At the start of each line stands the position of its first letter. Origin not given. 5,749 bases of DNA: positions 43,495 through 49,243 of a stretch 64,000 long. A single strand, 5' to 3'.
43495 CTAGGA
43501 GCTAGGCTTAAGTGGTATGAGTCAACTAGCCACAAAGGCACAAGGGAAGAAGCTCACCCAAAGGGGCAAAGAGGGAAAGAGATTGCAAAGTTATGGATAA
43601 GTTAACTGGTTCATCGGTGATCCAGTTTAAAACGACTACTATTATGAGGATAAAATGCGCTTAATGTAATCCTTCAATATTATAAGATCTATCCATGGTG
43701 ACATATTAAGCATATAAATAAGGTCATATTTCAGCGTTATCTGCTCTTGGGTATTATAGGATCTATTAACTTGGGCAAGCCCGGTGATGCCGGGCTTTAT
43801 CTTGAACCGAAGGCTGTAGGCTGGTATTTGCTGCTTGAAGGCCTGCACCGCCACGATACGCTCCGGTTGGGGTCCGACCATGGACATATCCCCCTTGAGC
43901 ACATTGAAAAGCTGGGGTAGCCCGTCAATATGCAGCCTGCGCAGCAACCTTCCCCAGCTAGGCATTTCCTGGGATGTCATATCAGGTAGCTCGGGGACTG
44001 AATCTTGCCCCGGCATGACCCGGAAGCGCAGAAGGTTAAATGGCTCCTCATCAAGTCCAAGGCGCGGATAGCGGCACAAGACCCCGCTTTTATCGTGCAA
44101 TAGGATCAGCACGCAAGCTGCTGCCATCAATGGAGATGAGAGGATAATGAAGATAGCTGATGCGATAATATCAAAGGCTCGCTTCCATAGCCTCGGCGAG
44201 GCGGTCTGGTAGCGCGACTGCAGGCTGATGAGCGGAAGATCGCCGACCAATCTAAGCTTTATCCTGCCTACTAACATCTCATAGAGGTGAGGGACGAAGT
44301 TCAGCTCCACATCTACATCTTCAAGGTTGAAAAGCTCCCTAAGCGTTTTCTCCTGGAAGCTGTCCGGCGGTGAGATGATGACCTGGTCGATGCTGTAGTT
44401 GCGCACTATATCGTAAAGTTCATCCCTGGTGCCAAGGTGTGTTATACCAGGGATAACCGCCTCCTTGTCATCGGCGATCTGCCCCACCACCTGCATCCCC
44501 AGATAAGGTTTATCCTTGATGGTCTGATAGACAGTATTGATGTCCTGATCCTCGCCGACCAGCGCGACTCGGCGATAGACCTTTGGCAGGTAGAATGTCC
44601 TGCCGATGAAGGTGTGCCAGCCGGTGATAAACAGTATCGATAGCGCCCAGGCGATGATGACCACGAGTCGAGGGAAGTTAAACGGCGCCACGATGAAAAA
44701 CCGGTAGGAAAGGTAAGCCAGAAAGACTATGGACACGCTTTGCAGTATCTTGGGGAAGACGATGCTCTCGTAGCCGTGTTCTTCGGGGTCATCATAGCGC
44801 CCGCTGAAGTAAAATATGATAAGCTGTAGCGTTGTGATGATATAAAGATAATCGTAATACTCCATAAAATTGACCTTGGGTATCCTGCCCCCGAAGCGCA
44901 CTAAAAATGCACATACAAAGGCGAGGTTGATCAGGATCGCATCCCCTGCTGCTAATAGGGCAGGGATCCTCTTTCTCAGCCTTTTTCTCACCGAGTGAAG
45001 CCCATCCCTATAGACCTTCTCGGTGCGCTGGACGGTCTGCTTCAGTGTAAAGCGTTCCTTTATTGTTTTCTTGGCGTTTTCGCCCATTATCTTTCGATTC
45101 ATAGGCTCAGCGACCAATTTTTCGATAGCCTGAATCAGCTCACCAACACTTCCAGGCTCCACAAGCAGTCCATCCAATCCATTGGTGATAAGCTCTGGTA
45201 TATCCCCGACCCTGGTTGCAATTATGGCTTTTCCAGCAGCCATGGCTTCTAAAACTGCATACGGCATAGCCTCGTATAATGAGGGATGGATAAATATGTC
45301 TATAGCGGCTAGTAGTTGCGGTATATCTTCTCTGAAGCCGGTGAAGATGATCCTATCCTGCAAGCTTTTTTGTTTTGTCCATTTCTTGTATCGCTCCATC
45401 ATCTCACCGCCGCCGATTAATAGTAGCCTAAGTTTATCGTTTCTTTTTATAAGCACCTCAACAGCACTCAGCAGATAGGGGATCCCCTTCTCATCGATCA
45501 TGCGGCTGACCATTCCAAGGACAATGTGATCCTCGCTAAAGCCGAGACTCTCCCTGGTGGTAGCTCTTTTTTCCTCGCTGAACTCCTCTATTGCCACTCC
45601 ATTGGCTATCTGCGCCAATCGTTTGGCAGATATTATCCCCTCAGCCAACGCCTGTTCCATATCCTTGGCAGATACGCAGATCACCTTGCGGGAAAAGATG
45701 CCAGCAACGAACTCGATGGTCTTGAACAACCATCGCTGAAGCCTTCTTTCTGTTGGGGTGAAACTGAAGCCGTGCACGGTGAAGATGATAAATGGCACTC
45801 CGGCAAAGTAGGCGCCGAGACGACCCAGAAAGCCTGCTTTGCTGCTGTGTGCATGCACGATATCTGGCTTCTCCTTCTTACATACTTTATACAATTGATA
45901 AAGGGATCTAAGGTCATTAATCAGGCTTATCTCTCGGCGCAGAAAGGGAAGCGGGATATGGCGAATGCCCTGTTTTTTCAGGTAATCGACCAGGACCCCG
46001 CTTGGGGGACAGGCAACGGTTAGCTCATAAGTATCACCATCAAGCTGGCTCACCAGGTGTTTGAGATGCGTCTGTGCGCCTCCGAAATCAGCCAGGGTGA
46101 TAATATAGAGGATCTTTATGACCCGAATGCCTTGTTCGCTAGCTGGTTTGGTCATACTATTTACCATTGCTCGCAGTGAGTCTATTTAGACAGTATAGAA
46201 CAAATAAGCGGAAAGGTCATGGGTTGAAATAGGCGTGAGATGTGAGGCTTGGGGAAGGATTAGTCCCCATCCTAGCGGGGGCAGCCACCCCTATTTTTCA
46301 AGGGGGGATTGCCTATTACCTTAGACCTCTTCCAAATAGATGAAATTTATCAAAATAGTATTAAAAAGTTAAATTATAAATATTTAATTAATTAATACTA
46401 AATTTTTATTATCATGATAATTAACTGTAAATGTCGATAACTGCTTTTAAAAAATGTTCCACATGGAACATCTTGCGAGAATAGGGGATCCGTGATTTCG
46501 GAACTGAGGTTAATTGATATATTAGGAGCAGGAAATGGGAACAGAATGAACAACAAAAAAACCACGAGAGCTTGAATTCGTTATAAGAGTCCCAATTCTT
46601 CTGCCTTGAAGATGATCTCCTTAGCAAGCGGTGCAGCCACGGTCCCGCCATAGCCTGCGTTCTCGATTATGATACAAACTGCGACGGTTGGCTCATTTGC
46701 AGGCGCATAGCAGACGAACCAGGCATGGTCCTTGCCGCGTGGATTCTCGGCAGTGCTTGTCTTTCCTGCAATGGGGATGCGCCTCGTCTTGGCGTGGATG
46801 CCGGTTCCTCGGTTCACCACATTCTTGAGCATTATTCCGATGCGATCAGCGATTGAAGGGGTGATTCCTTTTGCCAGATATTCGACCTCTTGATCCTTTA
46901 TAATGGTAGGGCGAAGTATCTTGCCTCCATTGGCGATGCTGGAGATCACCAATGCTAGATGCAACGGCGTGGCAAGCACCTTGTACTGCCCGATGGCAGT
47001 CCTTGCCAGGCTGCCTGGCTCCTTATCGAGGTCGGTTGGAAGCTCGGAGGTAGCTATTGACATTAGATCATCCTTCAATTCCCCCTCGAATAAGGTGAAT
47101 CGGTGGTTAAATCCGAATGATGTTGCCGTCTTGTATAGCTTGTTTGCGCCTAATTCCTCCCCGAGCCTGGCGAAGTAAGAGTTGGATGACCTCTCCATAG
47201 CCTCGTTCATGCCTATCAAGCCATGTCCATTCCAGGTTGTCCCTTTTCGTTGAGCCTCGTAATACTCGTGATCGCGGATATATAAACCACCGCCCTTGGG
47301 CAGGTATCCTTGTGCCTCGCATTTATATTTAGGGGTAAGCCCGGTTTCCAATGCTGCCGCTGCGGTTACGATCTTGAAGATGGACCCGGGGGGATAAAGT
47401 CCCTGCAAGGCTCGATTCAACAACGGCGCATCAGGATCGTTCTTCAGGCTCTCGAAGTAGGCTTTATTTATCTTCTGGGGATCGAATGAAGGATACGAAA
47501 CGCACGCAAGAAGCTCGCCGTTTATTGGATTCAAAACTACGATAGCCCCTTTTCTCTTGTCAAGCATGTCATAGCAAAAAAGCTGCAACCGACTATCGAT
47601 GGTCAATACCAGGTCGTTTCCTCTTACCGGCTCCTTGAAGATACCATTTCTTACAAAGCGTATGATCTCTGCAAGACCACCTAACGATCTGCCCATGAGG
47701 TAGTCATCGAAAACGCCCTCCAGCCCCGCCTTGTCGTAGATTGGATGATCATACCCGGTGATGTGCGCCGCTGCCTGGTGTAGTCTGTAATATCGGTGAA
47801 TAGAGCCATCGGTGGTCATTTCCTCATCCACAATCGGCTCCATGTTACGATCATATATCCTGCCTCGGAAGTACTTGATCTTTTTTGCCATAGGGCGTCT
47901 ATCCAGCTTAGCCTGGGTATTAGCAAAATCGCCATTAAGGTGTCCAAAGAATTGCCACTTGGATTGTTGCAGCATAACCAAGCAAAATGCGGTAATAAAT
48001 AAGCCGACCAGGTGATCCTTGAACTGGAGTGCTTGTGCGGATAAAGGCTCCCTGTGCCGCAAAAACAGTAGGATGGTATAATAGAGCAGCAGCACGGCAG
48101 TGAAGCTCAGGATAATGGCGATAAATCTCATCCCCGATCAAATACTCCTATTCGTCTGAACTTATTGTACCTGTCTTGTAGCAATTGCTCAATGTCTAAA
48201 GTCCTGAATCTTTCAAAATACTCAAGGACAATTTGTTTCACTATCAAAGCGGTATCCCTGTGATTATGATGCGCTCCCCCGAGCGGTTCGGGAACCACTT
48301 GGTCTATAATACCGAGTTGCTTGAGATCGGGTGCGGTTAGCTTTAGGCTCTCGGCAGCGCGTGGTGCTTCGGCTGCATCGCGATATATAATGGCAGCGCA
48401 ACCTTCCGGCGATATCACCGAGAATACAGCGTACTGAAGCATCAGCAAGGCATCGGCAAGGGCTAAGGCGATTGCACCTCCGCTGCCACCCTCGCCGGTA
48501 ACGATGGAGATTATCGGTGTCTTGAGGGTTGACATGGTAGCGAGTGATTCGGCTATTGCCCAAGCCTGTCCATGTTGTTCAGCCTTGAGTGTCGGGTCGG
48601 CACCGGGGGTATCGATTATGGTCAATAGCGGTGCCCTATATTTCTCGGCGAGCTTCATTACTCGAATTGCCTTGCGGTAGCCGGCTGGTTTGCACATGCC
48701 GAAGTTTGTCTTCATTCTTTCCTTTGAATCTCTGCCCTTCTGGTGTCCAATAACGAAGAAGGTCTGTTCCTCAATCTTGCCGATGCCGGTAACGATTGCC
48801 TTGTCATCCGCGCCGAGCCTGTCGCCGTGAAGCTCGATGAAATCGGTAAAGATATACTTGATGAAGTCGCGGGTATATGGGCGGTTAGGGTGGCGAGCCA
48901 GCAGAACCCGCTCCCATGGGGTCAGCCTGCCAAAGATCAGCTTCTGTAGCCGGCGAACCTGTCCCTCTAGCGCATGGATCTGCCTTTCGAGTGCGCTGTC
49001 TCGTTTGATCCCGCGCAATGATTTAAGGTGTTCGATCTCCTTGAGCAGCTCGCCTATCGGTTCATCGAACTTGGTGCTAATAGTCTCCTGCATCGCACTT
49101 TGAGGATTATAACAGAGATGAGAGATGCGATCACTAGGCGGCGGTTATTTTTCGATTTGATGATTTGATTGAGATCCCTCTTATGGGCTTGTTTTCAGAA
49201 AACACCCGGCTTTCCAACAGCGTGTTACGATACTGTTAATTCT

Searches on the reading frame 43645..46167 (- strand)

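Call 19: search_protein_families(library=pfam, proteins=[window:43645-46167:-], max_evalue=0.001)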
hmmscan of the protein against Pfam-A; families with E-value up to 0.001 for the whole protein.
window:43645-46167:- (841 aa): 8 families
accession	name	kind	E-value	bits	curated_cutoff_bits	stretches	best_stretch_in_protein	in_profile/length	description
PF02397.22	Bac_transf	-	3.6e-44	150.9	27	1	662-839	1-178/179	Bacterial sugar transferase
PF00534.26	Glycos_transf_1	-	3.4e-41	141.1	26.4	1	202-367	3-171/172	Glycosyl transferases group 1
PF13692.12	Glyco_trans_1_4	-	8.5e-38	130.3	27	1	216-353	3-141/142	Glycosyl transferases group 1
PF13439.12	Glyco_transf_4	-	1.9e-21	77.2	28.5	1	28-194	1-169/170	Glycosyltransferase Family 4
PF13579.12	Glyco_trans_4_4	-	3.2e-19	70.3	29.7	1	29-190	1-158/158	Glycosyl transferase 4-like domain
PF13477.12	Glyco_trans_4_2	-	7.8e-15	55.7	23.4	1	26-165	9-138/139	Glycosyl transferase 4-like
PF13727.12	CoA_binding_3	-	6.6e-10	39.7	25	1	473-626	20-175/175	CoA-binding domain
PF13524.12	Glyco_trans_1_2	-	9.1e-08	32.6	25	1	237-381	7-141/144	Glycosyl transferase-like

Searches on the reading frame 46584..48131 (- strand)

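Call 19: search_protein_families(library=pfam, proteins=[window:46584-48131:-], max_evalue=0.001)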
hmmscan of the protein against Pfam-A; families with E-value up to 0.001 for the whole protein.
window:46584-48131:- (516 aa): 2 families
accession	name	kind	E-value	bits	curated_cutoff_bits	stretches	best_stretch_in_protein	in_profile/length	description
PF00905.27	Transpeptidase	-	3.1e-52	178.1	22.1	1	195-507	1-298/299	Penicillin binding protein transpeptidase domain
PF21922.1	PBP_dimer_2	-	1.2e-05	26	27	1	89-149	1-61/83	Penicillin binding protein A dimerisation domain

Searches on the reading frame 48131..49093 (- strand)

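Call 19: search_protein_families(library=pfam, proteins=[window:48131-49093:-], max_evalue=0.001)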
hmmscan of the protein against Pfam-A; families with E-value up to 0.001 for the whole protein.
window:48131-49093:- (321 aa): 4 families
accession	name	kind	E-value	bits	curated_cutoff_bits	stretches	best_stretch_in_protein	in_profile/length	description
PF03255.19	ACCA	-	2.8e-128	427.9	23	1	8-316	3-310/310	Acetyl co-enzyme A carboxylase carboxyltransferase-like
PF01039.27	Carboxyl_trans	-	6.6e-17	61.7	22.3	1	98-247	282-427/493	Carboxyl transferase domain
PF06833.16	MdcE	-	0.00071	19.8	32.7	1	141-265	14-146/196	Malonate decarboxylase gamma subunit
PF00378.25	ECH_1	-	0.00083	19.2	27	0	179-269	76-176/251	Enoyl-CoA hydratase/isomerase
